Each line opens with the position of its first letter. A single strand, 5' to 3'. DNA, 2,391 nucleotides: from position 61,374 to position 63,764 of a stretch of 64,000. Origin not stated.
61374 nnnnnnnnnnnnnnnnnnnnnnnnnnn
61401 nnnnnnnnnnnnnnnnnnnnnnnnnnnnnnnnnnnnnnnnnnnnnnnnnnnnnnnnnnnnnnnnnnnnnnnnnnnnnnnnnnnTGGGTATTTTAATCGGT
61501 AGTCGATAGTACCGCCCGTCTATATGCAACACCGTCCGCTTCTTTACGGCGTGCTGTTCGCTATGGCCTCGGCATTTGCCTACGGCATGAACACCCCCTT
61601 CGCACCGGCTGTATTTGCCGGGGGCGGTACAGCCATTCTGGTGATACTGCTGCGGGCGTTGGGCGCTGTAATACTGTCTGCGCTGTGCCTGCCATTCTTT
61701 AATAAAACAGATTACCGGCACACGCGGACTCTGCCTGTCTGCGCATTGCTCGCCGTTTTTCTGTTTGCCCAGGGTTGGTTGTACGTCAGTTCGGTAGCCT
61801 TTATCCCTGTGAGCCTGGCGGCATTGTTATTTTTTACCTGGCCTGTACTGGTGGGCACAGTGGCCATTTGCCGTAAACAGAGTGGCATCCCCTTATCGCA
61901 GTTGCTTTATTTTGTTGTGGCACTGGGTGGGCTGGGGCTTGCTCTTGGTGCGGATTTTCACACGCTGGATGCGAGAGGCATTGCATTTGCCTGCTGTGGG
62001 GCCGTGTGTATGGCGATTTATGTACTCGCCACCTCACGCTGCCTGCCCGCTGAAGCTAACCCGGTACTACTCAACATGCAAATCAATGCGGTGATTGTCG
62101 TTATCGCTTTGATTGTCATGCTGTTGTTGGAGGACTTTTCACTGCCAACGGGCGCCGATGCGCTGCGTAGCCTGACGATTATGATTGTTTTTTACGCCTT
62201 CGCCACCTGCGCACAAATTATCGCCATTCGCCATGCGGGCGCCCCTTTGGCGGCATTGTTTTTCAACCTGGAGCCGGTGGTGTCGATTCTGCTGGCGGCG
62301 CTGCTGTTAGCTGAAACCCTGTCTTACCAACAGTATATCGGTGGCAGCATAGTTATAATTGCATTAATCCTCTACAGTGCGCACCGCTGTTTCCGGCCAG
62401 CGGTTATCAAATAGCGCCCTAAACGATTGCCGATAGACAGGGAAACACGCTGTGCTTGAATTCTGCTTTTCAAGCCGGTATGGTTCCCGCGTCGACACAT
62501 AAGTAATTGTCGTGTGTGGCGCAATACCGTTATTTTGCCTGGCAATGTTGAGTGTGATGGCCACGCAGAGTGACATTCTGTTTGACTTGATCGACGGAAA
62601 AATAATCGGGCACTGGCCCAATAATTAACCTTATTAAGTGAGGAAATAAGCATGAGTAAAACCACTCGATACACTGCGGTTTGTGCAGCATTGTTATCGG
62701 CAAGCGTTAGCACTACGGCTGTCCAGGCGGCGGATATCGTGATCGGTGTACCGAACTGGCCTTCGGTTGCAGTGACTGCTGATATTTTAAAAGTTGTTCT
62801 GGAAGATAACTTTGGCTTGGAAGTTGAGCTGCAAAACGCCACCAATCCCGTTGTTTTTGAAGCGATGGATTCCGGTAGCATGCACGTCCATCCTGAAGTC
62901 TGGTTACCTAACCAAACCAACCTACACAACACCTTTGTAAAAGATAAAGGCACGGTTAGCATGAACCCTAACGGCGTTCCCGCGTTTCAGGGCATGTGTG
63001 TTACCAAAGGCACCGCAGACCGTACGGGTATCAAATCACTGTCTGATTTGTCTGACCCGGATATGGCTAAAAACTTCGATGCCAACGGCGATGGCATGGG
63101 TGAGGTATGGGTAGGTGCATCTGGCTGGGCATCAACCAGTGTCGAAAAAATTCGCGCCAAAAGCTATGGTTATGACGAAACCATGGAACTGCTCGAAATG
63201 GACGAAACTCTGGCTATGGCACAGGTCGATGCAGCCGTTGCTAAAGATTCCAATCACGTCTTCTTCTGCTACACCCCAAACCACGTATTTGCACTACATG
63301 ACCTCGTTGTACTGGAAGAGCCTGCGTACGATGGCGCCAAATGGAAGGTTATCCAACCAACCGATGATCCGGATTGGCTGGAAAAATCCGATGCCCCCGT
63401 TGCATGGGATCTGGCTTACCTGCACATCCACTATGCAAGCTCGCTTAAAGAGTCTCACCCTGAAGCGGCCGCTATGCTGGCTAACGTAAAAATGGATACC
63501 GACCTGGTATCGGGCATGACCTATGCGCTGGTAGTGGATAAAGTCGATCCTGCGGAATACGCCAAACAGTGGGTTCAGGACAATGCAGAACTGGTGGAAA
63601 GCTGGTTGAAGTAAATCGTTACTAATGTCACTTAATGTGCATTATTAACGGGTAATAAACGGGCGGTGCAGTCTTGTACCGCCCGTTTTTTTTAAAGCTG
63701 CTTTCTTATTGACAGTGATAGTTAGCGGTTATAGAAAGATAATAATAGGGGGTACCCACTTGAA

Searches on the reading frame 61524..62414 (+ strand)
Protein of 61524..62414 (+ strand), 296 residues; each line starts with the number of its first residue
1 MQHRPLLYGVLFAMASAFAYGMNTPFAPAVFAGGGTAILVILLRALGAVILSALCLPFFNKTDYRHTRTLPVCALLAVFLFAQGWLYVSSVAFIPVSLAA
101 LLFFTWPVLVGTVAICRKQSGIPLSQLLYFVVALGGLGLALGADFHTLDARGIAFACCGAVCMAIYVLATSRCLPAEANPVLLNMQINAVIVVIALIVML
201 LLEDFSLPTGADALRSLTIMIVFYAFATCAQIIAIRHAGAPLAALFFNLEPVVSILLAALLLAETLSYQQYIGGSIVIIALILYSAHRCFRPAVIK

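Call 95: search_protein_families(library=pfam, proteins=[window:61524-62414:+], max_evalue=0.00001)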
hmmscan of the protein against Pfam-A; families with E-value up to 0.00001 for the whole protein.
window:61524-62414:+ (296 aa): 1 family
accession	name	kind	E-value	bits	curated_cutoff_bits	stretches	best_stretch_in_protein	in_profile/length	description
PF00892.27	EamA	-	5.4e-22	79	28.2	2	151-285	2-134/135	EamA-like transporter family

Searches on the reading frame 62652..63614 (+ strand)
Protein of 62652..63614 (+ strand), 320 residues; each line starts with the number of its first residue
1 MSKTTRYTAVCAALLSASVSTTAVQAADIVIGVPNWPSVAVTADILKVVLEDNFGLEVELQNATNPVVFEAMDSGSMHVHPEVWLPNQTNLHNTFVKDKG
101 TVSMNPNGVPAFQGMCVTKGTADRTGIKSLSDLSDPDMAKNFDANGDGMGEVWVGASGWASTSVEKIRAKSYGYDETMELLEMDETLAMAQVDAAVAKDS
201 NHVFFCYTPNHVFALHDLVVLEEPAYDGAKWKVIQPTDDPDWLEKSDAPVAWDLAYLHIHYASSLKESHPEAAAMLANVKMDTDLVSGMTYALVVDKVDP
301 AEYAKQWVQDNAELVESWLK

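Call 95: search_protein_families(library=pfam, proteins=[window:62652-63614:+], max_evalue=0.00001)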
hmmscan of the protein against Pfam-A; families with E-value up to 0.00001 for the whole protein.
window:62652-63614:+ (320 aa): 1 family
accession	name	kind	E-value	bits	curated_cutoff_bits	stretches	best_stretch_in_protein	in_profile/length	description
PF04069.17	OpuAC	-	1e-55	189.6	21.2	1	28-309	2-256/257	Substrate binding domain of ABC-type glycine betaine transport system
